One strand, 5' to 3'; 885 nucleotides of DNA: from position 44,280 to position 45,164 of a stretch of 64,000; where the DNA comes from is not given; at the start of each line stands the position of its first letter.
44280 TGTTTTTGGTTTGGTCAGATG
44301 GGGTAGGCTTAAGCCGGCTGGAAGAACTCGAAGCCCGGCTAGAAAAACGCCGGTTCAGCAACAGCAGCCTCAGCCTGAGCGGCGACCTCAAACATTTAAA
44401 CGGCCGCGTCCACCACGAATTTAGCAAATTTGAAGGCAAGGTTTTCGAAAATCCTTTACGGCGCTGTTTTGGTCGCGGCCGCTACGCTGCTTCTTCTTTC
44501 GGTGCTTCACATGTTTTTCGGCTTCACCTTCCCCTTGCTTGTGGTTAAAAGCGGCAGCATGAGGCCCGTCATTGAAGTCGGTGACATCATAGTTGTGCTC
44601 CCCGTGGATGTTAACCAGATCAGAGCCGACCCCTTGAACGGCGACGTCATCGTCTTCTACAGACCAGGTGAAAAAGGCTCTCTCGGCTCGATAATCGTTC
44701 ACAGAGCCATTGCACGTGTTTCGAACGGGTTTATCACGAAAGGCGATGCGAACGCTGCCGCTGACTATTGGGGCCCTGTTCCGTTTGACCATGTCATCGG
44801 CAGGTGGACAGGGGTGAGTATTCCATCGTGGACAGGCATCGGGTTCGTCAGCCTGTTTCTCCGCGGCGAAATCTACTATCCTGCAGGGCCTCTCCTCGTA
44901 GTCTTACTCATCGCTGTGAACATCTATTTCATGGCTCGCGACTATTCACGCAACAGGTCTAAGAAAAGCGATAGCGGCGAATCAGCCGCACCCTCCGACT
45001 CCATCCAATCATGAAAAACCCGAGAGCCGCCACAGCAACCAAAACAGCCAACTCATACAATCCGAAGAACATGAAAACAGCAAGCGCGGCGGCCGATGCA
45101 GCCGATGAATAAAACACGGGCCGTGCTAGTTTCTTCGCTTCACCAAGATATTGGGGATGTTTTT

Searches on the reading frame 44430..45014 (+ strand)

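Call 42: search_protein_families(library=pfam, proteins=[window:44430-45014:+], max_evalue=0.001)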
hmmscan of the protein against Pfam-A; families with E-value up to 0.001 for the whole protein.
window:44430-45014:+ (194 aa): 1 family
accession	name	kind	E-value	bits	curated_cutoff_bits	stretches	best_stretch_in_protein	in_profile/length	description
PF10502.14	Peptidase_S26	-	6.2e-06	26.7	22.9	1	17-83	6-70/168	Signal peptidase, peptidase S26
